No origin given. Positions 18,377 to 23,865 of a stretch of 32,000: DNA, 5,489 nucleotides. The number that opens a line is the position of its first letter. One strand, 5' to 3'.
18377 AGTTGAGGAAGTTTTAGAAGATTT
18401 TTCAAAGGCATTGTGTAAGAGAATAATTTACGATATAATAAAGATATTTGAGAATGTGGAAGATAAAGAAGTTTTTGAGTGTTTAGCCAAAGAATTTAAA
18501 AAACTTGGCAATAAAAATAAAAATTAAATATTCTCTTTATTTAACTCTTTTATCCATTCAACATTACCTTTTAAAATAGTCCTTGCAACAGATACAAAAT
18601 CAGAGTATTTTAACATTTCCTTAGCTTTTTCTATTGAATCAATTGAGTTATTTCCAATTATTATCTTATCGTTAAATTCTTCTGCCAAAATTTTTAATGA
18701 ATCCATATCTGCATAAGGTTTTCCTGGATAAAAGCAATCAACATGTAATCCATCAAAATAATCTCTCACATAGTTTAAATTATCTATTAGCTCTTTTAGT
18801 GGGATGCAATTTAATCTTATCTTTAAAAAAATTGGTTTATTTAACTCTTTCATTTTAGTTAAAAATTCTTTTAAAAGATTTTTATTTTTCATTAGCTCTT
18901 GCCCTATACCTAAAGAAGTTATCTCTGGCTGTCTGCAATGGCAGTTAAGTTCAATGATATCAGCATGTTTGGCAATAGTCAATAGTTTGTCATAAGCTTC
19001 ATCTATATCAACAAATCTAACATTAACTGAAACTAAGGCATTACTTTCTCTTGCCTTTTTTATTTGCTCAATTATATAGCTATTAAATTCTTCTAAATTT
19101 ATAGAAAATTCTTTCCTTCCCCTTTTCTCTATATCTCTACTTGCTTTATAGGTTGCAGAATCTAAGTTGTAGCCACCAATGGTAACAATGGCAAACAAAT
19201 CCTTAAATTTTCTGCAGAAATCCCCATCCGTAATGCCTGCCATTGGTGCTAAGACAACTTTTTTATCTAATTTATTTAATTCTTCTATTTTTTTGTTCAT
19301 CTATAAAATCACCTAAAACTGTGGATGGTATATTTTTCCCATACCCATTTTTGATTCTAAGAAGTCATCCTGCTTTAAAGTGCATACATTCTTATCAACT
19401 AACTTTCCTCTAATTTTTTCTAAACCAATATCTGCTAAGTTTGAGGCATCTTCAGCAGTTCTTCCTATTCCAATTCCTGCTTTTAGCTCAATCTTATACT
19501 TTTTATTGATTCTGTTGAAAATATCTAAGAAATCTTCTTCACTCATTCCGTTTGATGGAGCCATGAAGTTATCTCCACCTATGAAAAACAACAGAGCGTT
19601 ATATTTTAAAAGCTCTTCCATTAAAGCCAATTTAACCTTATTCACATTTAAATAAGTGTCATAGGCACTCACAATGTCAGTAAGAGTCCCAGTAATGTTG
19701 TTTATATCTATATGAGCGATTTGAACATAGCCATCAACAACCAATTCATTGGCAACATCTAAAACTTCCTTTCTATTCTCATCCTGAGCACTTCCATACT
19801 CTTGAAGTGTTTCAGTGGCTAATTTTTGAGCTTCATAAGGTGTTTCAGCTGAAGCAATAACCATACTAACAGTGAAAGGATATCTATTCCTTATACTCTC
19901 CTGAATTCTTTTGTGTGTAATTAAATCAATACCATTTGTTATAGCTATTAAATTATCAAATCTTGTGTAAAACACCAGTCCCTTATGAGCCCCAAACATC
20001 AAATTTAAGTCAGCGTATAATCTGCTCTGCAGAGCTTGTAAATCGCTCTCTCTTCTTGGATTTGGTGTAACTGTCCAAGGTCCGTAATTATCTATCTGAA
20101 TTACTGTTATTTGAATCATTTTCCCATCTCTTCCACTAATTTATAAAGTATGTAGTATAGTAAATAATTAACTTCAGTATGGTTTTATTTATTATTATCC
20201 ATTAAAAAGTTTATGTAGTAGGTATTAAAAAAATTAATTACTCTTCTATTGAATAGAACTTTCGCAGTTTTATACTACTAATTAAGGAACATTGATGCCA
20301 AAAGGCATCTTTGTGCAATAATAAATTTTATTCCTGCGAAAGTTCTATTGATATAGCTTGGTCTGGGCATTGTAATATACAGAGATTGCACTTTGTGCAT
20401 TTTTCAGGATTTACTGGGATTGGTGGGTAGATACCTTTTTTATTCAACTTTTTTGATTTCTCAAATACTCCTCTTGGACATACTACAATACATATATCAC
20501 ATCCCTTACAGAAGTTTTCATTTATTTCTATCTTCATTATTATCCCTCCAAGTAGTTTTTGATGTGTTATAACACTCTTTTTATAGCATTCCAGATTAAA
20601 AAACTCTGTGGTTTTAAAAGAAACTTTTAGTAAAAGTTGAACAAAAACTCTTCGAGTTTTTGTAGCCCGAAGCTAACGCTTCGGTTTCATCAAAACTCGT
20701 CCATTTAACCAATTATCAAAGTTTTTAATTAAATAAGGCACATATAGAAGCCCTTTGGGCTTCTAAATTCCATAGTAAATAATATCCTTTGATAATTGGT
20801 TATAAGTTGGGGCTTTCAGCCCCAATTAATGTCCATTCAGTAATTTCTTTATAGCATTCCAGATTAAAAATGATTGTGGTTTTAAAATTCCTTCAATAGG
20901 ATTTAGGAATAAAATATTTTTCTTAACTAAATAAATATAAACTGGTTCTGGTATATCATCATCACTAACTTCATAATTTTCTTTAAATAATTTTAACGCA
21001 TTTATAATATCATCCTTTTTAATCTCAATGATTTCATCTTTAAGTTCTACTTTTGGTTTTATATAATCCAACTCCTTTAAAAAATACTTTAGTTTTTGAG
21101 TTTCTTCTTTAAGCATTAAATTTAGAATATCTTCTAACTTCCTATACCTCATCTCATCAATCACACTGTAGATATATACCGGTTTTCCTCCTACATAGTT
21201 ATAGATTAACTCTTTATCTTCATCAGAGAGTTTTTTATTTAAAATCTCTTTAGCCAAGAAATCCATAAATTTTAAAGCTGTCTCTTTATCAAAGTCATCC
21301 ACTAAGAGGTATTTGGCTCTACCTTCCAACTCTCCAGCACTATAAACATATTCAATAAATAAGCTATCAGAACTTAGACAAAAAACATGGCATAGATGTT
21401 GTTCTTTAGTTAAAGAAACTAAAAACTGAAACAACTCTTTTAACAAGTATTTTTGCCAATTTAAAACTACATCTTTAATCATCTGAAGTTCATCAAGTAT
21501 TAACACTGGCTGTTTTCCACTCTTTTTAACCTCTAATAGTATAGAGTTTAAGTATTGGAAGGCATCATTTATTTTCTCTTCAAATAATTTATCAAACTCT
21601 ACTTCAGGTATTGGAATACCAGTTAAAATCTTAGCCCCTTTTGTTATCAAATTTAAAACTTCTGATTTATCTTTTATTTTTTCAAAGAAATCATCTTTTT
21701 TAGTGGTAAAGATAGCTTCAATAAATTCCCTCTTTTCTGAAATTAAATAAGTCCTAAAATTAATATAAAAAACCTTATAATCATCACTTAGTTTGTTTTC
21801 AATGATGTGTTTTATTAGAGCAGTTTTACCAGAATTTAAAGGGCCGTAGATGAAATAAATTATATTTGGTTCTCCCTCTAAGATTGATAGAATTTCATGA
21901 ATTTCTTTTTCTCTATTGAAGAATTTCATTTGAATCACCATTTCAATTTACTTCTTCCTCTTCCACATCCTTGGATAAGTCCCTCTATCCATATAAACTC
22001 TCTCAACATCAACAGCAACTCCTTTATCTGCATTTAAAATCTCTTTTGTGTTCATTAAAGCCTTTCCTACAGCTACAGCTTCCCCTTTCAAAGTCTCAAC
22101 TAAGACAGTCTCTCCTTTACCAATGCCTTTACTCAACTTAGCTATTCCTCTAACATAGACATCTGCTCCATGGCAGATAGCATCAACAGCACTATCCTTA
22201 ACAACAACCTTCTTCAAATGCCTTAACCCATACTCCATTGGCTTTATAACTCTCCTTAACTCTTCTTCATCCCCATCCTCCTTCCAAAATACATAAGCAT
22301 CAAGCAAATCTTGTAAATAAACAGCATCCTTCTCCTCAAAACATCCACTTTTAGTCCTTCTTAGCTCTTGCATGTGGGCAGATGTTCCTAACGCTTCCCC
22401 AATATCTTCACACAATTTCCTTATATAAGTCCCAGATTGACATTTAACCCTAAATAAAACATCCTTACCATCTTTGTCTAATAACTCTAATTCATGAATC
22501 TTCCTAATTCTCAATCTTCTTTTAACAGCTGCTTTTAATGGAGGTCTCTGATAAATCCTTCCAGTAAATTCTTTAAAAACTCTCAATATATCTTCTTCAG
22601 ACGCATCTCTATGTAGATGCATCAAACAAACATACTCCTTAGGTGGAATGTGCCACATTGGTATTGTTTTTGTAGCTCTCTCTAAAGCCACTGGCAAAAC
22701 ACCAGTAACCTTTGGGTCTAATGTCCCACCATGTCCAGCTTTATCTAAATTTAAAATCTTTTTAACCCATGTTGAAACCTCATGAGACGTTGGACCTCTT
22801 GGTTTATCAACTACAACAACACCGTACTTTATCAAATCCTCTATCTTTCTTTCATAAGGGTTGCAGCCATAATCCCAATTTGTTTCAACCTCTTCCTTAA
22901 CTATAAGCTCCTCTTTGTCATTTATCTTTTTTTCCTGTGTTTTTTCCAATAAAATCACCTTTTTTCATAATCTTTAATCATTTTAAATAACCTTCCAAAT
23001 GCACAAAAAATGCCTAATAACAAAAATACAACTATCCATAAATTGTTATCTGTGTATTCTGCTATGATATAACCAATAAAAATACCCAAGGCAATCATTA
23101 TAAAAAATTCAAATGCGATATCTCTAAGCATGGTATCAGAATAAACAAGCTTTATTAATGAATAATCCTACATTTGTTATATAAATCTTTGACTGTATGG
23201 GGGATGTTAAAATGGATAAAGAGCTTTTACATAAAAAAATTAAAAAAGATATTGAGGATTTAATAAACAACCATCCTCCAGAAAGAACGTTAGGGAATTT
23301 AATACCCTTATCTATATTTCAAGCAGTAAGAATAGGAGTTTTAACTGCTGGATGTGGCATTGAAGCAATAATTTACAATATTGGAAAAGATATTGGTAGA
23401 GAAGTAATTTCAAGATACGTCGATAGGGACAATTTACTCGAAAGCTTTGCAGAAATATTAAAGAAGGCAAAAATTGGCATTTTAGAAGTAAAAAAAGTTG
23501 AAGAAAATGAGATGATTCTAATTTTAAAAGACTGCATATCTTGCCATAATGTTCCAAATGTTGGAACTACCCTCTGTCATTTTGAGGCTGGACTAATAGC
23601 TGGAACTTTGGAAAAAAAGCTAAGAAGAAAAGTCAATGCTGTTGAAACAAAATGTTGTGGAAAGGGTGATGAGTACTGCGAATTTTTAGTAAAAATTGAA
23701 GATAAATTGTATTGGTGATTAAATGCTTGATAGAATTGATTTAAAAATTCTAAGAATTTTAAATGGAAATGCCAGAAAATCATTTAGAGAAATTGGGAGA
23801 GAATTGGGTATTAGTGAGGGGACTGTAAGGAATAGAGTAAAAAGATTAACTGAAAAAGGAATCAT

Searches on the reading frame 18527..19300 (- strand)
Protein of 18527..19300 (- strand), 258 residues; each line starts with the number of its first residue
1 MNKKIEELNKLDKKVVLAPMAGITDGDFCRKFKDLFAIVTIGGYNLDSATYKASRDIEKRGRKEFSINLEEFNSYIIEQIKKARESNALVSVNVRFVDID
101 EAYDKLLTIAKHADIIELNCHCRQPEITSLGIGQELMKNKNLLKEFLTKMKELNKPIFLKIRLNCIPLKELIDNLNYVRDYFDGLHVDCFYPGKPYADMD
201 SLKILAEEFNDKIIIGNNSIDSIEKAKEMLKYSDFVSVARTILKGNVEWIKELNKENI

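Call 79: search_protein_families(library=pfam, proteins=[window:18527-19300:-], max_evalue=0.00001)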
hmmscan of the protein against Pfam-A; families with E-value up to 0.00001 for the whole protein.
window:18527-19300:- (258 aa): 1 family
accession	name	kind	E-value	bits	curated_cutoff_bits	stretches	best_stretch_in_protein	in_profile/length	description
PF01207.24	Dus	-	2.5e-09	37.1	20.4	1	107-241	73-216/311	Dihydrouridine synthase (Dus)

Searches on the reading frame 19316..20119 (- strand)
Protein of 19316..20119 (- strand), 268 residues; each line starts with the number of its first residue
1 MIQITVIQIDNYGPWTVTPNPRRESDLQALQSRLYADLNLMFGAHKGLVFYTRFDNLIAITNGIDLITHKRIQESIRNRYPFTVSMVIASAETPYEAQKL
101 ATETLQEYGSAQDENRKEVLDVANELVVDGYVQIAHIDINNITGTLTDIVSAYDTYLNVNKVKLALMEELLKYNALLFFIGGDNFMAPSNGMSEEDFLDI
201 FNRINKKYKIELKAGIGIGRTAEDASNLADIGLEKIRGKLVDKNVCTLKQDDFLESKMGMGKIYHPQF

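Call 79: search_protein_families(library=pfam, proteins=[window:19316-20119:-], max_evalue=0.00001)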
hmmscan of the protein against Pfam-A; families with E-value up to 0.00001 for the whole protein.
window:19316-20119:- (268 aa): 1 family
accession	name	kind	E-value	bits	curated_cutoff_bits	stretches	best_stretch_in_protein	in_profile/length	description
PF05165.17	GCH_III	-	4.5e-129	429.4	21.3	1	5-250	2-246/246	GTP cyclohydrolase III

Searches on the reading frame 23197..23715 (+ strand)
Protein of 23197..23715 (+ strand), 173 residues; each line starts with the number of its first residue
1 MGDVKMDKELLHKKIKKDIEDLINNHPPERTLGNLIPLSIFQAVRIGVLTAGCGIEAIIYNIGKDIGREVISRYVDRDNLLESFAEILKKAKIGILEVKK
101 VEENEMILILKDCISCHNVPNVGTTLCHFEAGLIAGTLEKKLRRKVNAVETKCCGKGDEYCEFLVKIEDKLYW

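Call 79: search_protein_families(library=pfam, proteins=[window:23197-23715:+], max_evalue=0.00001)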
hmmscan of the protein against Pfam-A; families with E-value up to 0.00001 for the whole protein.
window:23197-23715:+ (173 aa): 2 families
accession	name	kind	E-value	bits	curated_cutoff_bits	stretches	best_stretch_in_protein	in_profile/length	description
PF02830.23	V4R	-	2.3e-17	63.3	31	1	109-166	4-61/62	V4R domain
PF10702.14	DUF2507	-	5.6e-08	33.3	35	1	56-154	21-113/123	Protein of unknown function (DUF2507)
